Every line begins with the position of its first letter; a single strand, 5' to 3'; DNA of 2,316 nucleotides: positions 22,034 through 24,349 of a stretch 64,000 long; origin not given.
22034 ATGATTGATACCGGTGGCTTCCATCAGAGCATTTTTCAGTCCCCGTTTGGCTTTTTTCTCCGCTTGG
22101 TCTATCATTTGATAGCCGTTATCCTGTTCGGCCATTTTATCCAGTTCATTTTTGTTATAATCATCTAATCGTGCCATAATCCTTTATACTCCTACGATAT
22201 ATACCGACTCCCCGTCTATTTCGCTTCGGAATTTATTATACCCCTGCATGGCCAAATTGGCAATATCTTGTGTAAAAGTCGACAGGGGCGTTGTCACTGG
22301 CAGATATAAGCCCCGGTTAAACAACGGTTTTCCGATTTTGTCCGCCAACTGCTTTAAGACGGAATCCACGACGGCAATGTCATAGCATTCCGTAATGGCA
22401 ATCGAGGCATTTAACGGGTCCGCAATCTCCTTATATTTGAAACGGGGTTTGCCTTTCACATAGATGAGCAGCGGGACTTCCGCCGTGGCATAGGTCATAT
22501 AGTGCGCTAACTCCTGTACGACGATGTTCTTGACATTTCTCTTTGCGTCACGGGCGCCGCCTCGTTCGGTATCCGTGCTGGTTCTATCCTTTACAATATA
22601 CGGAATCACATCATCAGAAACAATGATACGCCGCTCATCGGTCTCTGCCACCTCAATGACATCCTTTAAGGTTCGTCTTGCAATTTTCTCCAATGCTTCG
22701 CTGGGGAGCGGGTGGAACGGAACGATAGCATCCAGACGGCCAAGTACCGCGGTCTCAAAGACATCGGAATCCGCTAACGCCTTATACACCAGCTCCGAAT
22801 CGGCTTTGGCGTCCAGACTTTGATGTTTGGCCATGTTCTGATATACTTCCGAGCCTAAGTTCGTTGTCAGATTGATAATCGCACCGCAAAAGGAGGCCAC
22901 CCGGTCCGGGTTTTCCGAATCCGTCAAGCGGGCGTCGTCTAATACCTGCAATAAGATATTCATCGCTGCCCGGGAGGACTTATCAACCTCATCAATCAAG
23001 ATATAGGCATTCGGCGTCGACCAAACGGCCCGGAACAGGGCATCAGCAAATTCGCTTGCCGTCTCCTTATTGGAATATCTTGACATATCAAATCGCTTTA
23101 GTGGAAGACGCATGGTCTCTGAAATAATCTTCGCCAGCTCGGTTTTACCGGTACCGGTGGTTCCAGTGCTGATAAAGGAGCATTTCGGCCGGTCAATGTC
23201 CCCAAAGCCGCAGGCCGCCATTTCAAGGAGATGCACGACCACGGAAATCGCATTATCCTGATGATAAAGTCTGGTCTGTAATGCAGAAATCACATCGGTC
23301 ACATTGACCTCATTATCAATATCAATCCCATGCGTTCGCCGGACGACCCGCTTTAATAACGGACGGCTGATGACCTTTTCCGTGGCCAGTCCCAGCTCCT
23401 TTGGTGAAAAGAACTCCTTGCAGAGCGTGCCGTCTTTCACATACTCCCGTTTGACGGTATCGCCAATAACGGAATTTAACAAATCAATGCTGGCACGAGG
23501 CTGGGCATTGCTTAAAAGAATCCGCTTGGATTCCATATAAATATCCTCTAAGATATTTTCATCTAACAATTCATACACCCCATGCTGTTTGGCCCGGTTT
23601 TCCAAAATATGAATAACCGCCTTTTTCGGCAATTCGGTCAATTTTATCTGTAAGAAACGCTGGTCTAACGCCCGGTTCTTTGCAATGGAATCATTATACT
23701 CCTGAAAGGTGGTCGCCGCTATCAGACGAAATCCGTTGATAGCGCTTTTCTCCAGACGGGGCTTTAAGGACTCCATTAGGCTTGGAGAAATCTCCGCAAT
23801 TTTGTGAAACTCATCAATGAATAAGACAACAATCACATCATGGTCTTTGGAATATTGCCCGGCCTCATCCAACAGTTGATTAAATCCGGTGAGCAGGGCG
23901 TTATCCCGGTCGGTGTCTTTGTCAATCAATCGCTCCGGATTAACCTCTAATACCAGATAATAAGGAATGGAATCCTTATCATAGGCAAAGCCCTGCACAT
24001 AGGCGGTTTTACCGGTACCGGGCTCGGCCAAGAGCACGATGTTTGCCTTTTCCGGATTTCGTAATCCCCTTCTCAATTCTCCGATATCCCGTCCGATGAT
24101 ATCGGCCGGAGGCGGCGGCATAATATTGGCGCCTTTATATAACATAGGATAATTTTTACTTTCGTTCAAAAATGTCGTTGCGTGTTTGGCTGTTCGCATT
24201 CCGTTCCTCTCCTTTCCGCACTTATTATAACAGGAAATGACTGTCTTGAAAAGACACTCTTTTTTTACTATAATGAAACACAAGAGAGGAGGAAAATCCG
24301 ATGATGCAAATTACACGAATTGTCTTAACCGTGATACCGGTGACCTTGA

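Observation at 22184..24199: ClpA/ClpB/ClpV-like double AAA+ ATPase encoded at the head of the hydrolase/bitopic-protein operon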

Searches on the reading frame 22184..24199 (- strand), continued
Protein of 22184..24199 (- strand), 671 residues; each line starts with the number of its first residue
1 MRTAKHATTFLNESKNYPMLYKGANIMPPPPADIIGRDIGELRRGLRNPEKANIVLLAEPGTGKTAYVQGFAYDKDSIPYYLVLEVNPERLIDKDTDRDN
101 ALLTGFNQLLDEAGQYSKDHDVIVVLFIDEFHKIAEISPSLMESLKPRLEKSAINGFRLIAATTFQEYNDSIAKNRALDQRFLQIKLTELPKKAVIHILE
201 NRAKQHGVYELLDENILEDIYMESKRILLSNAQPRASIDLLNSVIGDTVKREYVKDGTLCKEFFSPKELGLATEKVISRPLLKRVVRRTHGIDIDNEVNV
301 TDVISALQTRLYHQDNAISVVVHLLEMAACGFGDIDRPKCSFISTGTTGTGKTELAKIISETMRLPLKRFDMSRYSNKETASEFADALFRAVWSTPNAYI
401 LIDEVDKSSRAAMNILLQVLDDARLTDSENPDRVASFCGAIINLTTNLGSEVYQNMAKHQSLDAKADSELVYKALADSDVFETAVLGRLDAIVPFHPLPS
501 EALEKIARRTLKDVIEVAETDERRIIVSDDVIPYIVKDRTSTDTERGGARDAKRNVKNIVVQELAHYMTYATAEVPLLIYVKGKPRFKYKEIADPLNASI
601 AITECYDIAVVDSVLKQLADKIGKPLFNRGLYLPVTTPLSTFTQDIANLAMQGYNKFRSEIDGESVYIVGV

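Call 104: list_cluster_members(proteins=[P0092, P0078, P0056, P0102, P0120])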
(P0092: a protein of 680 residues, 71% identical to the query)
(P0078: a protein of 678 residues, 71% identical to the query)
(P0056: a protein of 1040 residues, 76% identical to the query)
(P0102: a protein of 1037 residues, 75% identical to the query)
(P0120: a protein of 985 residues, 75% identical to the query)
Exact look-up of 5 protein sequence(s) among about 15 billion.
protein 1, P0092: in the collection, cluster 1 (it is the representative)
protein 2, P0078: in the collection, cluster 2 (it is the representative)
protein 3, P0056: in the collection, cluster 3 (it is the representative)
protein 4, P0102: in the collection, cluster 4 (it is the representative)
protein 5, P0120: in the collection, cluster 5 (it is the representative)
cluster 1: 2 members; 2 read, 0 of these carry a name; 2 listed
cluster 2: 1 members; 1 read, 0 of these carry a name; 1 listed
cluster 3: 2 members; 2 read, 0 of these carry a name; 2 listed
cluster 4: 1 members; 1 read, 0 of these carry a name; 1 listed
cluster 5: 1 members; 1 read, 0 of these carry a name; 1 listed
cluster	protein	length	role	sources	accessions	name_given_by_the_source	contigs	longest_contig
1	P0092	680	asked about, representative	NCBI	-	-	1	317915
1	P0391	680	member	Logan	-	-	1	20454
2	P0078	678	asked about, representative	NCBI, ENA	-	-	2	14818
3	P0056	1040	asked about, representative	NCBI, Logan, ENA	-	-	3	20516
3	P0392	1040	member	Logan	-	-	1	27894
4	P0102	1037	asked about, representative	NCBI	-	-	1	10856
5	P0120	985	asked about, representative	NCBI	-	-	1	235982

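Call 108: search_dna_similar(query=L020:12835-14865:+, collection=plasmids, mode=protein, max_rows=40, max_evalue=0.0001)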
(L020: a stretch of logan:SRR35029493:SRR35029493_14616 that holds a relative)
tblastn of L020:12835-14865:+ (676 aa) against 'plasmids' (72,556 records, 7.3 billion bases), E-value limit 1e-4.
Records with a match: 349; places in all: 359; records where one place covers at least 80% of the query: 19.
Best place of each record, by identity: <60% 349.
By first word of the organism name: Bacillus 136; Enterococcus 102; Lactiplantibacillus 49; Ligilactobacillus 17; Levilactobacillus 12; Staphylococcus 9; Lactococcus 6; Priestia 6; Listeria 2; Streptomyces 1; and 9 more.
By predicted mobility (MOB-suite, as given by PLSDB): conjugative 147; non-mobilizable 119; mobilizable 83.
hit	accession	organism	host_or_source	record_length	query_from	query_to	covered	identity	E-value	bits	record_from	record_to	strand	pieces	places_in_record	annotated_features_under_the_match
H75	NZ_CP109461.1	Streptomyces sp. NBC_01454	-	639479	25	672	96%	33.3%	1e-96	334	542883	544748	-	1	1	hypothetical protein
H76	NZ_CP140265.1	Rhodococcus fascians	cell culture,garbage dump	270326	41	662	92%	32.0%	1e-81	290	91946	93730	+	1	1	hypothetical protein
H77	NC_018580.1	Gordonia sp. KTR9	-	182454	41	662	92%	31.7%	2e-82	292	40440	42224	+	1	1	hypothetical protein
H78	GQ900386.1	Staphylococcus sp. CDC3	-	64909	41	656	91%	27.3%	9e-58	219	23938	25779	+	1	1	hypothetical protein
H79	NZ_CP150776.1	Staphylococcus aureus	Homo sapiens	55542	41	656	91%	27.0%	5e-58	220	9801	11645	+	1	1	hypothetical protein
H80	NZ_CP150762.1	Staphylococcus aureus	Environment of nosocomial settings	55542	41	656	91%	27.0%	5e-58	220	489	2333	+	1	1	hypothetical protein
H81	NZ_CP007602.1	Staphylococcus capitis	Homo sapiens,blood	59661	41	656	91%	26.5%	8e-60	225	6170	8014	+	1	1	hypothetical protein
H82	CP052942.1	Staphylococcus epidermidis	Homo sapiens,nose; prosthetic joint ...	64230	41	660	92%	26.0%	2e-52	203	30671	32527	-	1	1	hypothetical protein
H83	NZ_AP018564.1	Staphylococcus argenteus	Homo sapiens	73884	43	665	92%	23.8%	5e-17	94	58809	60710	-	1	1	hypothetical protein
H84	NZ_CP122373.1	Lactococcus cremoris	Single cell,Dairy fermentation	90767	50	617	84%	24.1%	2e-32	142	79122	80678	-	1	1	hypothetical protein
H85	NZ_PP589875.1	Lactococcus sp.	Bacterial culture,Dairy environment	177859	50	617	84%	24.1%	2e-32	142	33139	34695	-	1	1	hypothetical protein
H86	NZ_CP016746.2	Lactococcus cremoris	Single cell,Dairy fermentation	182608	50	617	84%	24.1%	2e-32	142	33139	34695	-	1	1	hypothetical protein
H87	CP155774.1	Lactococcus cremoris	Whole organism,Dairy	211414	50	617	84%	24.1%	2e-32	142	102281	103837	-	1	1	hypothetical protein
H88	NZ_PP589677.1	Lactococcus sp.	Bacterial culture,Dairy environment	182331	50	617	84%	24.1%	2e-32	142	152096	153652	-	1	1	hypothetical protein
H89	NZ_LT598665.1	Enterococcus faecium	Homo sapiens,clinical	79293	16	550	79%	25.1%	3e-20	103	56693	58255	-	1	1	hypothetical protein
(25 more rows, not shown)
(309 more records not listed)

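Call 109: get_annotated_region(hit=H77, flank=9000)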
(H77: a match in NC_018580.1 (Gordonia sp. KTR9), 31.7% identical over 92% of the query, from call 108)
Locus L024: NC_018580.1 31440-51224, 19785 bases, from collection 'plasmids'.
description: Gordonia sp. KTR9 plasmid pGKT2, complete sequence
organism: Gordonia sp. KTR9 (NCBI taxid 337191)
taxonomy: Bacteria; Actinomycetota; Actinomycetes; Mycobacteriales; Gordoniaceae; Gordonia; Gordonia sp. KTR9
host: -; source: -; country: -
typing (MOB-suite, as given by PLSDB): mobilizable; replicon rep_cluster_394; relaxase MOBP
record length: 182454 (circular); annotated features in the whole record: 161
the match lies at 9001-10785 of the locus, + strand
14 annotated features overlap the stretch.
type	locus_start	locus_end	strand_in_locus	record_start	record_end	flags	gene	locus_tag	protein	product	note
CDS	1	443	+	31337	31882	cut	-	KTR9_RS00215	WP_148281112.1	6-carboxytetrahydropterin synthase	-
CDS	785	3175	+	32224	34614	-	-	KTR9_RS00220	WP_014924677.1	DNA topoisomerase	GO:0006265 - DNA topological change [Evidence IEA]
CDS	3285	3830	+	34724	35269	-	-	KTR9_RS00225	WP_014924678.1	hypothetical protein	-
CDS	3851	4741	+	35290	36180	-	-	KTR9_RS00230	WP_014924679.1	hypothetical protein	-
CDS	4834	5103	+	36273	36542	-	-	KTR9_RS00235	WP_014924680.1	helix-turn-helix domain-containing protein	-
CDS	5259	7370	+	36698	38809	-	-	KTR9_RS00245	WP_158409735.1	AAA family ATPase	-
CDS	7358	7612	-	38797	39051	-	-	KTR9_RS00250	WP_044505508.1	hypothetical protein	-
CDS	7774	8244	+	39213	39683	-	-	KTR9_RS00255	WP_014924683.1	hypothetical protein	-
CDS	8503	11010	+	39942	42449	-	-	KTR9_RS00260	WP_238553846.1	hypothetical protein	-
CDS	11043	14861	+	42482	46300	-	-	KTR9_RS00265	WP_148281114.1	hypothetical protein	-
CDS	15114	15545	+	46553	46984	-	-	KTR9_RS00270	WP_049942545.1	hypothetical protein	-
CDS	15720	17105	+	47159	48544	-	-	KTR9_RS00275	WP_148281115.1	hypothetical protein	-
CDS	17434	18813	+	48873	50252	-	-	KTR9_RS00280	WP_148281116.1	phage tail tip lysozyme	-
CDS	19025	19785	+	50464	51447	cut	-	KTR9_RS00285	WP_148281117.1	hypothetical protein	-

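Call 110: get_annotated_region(hit=H89, flank=12000)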
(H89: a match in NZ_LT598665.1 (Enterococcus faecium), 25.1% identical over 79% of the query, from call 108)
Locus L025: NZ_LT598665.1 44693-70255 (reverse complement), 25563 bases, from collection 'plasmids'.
description: Enterococcus faecium isolate Ef_aus00233 plasmid 3
organism: Enterococcus faecium (NCBI taxid 1352)
taxonomy: Bacteria; Bacillota; Bacilli; Lactobacillales; Enterococcaceae; Enterococcus; Enterococcus faecium
host: -; source: Homo sapiens,clinical; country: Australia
typing (MOB-suite, as given by PLSDB): non-mobilizable
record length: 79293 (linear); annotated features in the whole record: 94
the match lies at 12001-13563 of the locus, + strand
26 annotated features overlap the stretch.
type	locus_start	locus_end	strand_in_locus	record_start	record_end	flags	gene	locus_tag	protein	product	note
CDS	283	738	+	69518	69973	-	-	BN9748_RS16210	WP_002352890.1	hypothetical protein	-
CDS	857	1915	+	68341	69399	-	-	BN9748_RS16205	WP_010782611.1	hypothetical protein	-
CDS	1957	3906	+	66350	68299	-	-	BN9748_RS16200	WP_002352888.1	AAA family ATPase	-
CDS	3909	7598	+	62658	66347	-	-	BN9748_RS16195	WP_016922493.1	DUF3659 domain-containing protein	-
CDS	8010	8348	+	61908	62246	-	-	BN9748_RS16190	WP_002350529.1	hypothetical protein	-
CDS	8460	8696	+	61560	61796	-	-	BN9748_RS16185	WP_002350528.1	hypothetical protein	-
CDS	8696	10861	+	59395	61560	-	-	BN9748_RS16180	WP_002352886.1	hypothetical protein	-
CDS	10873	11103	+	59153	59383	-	-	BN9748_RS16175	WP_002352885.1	LPXTG cell wall anchor domain-containing protein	-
CDS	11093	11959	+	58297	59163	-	-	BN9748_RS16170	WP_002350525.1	hypothetical protein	-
CDS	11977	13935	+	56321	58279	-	-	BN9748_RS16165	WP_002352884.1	hypothetical protein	-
CDS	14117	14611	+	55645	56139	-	-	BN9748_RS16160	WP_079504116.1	hypothetical protein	-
CDS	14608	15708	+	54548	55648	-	-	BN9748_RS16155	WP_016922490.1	hypothetical protein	-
CDS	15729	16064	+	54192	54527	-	-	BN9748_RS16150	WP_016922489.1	hypothetical protein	-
CDS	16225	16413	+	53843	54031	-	-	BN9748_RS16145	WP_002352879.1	hypothetical protein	-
CDS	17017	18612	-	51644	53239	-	-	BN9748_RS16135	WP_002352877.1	hypothetical protein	-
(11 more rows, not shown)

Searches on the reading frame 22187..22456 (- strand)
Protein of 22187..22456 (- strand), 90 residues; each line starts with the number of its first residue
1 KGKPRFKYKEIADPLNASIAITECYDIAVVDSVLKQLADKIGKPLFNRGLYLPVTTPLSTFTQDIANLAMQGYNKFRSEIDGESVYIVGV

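Call 98: search_solved_structures(query=window:22187-22456:-, max_evalue=10)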
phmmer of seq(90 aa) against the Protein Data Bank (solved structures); distinct sequences matched with E-value up to 10: 1.
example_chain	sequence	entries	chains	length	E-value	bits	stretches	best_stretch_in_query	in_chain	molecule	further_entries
4lzi_A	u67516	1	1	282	0.23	15.1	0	49-77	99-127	Multicystatin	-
